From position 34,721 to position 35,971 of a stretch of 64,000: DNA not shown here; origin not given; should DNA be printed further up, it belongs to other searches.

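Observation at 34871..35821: NxrC-like (EB_dh heme-b) membrane-anchored subunit encoded without any molybdoenzyme partner, inside the oxidase operon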

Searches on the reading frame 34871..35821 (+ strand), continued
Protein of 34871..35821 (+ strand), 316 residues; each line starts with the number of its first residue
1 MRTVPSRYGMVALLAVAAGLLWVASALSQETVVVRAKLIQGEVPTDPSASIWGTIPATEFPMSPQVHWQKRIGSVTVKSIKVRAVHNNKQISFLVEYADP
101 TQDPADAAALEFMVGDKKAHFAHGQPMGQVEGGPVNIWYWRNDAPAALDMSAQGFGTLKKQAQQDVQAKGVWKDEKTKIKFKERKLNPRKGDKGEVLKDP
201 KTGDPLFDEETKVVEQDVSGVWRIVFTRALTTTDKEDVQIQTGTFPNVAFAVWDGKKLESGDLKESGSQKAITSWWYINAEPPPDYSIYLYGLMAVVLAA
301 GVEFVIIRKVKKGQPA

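Call 20: search_solved_structures(query=A1, max_evalue=1, show_alignments=3)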
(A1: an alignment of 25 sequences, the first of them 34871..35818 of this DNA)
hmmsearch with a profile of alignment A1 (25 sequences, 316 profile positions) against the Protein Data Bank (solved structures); distinct sequences matched with E-value up to 1: 3.
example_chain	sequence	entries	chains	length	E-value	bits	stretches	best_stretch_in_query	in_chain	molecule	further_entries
7b04_C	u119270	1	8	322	1.7e-15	60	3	221-261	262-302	Nitrite oxidoreductase subunit C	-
2ivf_C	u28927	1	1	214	1.9e-14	56.6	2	73-162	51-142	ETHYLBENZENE DEHYDROGENASE GAMMA-SUBUNIT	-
7ovu_A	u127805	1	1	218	0.14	14.3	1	108-151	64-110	Acyl-CoA N-acyltransferases (NAT) superfamily protein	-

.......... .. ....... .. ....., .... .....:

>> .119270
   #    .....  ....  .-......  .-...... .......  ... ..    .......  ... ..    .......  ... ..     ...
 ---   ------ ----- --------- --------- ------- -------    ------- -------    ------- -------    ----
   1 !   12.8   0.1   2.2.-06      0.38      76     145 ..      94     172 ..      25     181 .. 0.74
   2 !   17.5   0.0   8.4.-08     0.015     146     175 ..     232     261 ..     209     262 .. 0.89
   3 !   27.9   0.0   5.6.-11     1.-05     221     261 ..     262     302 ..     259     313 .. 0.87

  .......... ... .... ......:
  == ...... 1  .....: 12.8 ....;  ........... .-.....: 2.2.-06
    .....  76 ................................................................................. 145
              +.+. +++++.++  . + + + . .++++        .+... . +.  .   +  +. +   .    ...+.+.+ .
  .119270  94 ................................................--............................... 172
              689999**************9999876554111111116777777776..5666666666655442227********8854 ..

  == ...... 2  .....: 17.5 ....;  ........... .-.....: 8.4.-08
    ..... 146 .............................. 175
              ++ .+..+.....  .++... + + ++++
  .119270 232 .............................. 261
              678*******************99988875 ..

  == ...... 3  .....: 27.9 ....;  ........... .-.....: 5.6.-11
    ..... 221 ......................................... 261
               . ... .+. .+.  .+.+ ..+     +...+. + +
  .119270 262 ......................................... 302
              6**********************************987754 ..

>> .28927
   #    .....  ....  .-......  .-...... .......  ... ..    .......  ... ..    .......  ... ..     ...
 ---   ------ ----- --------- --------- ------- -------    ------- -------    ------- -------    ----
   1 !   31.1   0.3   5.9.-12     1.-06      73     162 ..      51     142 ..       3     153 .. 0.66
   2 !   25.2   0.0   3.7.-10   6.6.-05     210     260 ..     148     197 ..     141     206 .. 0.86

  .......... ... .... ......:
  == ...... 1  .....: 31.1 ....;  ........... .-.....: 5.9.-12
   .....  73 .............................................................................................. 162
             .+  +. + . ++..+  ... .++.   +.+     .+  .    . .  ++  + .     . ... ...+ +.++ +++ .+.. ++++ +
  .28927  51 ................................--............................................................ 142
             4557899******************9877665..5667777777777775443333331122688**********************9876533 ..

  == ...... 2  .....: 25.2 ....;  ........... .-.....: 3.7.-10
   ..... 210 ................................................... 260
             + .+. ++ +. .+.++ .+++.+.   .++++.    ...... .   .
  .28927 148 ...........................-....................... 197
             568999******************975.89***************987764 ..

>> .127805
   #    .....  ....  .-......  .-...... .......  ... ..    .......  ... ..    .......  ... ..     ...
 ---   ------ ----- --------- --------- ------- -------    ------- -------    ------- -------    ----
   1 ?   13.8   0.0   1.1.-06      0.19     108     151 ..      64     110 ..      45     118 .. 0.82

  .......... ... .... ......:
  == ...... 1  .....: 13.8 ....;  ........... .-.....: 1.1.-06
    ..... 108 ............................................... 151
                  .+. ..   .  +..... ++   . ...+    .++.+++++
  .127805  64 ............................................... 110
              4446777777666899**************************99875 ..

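Call 28: predict_structure(alignment_id=A1)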
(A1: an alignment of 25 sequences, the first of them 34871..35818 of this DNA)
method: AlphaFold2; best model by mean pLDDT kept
length: 316 residues; sequences in the alignment: 25
mean_pLDDT: 67.5   pTM: 0.66
mean pLDDT of the five models: 67.5, 66.4, 55.7, 55.3, 40.2
residues with pLDDT >= 90: 18; 70-90: 143; 50-70: 92; < 50: 63
segments of 3 or more residues with pLDDT < 50: 1-5, 19-31, 65-67, 122-133, 146-158, 257-267
pLDDT, mean of each block of 10 residues (from residue 1): 46 55 35 77 91 86 54 67 88 85 74 60 43 59 55 42 66 87 80 88 82 84 85 63 63 58 49 55 67 81 76 59
secondary structure, 60 per line:
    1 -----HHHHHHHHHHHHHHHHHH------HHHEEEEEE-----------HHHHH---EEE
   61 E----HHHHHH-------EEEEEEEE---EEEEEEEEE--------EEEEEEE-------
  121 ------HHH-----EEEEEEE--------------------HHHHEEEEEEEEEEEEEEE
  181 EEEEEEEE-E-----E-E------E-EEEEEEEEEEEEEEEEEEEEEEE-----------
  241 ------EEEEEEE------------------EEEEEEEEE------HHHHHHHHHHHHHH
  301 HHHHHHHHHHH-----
elements in order: H6-23 E33-38 H50-54 E58-61 H66-71 E79-86 E90-98 E107-113 E135-141 H162-165 E166-188 E207-229 E247-253 E272-280 H287-311

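Call 31: fold_search(model_id=the predicted structure, library=pdb)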
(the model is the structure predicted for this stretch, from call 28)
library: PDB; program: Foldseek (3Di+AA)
matches with E <= 10: 1694; with E <= 0.001: 7
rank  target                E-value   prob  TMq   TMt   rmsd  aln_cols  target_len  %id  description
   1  2ivf_C                1.7e-10  1.00  0.42  0.60   9.1       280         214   19  Ethylbenzene dehydrogenase from Aromatoleum aromaticum (released 2006-09-14)
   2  7b04_C                1.1e-09  1.00  0.38  0.41  20.1       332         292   17  Structure of Nitrite oxidoreductase (Nxr) from the anammox bacterium Kuenenia stuttgartiensis. (released 2021-07-14)
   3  7b04_O                1.5e-09  1.00  0.39  0.42  19.0       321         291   18  Structure of Nitrite oxidoreductase (Nxr) from the anammox bacterium Kuenenia stuttgartiensis. (released 2021-07-14)
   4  4jpq_A                4.3e-05  1.00  0.35  0.47  13.3       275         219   10  Crystal structure of a putative carbohydrate-binding protein (BACUNI_03838) from Bacteroides uniformis ATCC 8492 at 2. (released 2013-04-17)
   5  7nwo                  6.3e-05  1.00  0.32  0.48  11.0       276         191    9  A carbohydrate binding module family 9 (CBM9) from Caldicellulosiruptor kristjanssonii in complex with glucose (released 2021-07-07)
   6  4jpq_B                1.2e-04  1.00  0.33  0.45  14.3       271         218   11  Crystal structure of a putative carbohydrate-binding protein (BACUNI_03838) from Bacteroides uniformis ATCC 8492 at 2. (released 2013-04-17)
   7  7nwn                  2.4e-04  1.00  0.31  0.47  11.1       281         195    9  A carbohydrate binding module family 9 (CBM9) from Caldicellulsiruptor kristjanssonii (released 2021-07-07)
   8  2bp5_M                5.8e-03  0.30  0.14  0.16  20.6       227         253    9  MU2 ADAPTIN SUBUNIT (AP50) OF AP2 ADAPTOR (SECOND DOMAIN), COMPLEXED WITH NON-CANONICAL INTERNALIZATION PEPTIDE VEDYEQ (released 2005-07-06)
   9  3b07_B                6.5e-03  0.38  0.16  0.19  23.4       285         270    5  Crystal structure of octameric pore form of gamma-hemolysin from Staphylococcus aureus (released 2011-10-12)
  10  6owo_M                9.0e-03  0.18  0.12  0.10  21.1       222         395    7  CRYO-EM STRUCTURE OF PHOSPHORYLATED AP-2 CORE BOUND TO NECAP (released 2019-09-11)
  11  2pr9_A                1.0e-02  0.16  0.12  0.14  20.4       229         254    6  Mu2 adaptin subunit (AP50) of AP2 adaptor (second domain), complexed with GABAA receptor-gamma2 subunit-derived intern (released 2008-03-18)
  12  5wrk_A                1.1e-02  0.30  0.14  0.17  22.1       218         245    7  Mu2 subunit of the clathrin adaptor complex AP2 in complex with IRS-1 Y608 peptide (released 2017-12-06)
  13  2vgl_M                1.3e-02  0.15  0.11  0.10  23.0       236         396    9  AP2 CLATHRIN ADAPTOR CORE (released 2007-12-25)
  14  9uuj_A                1.3e-02  0.23  0.13  0.15  20.8       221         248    8  Crystal structure of the mu2 subunit of the clathrin-adaptor protein 2 (AP2) bound to HPV16 E7(residues 22-39) (released 2025-09-10)
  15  2bs8                  1.5e-02  0.14  0.10  0.16  17.5       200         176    8  Crystal structure of F17b-G in complex with N-acetyl-D-glucosamine (released 2005-08-19)
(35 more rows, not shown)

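Call 32: search_protein_representatives(alignment_id=A1)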
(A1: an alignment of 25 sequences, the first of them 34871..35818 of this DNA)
Query: 25 sequences, 316 profile positions. Proteins with E-value up to 0.001 (for the whole library): 1228; up to 1e-10: 482; up to 1e-30: 30. The best 150 are listed.
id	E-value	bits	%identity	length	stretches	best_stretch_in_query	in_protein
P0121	1.2e-110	385.7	-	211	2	4-159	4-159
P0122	7.6e-85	301.0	-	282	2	26-174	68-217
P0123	9.8e-83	294.1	-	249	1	5-187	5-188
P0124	7.4e-76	271.5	-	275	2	25-173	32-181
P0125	1.2e-74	267.6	-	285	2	21-174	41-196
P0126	6.7e-71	255.2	-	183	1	6-168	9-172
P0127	1.8e-68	247.2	-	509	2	12-175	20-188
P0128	4.7e-61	222.8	-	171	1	12-147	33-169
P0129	6.1e-61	222.5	-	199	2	62-181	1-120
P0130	2.4e-55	204.1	-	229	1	11-136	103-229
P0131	2.9e-52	194.0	-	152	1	78-176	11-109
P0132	3.9e-48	180.4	-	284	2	10-176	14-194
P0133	2.0e-40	155.1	-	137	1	27-127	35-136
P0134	1.0e-38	149.5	-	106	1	11-105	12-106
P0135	4.4e-38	147.4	-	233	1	13-184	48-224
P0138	4.4e-35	137.5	-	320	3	9-143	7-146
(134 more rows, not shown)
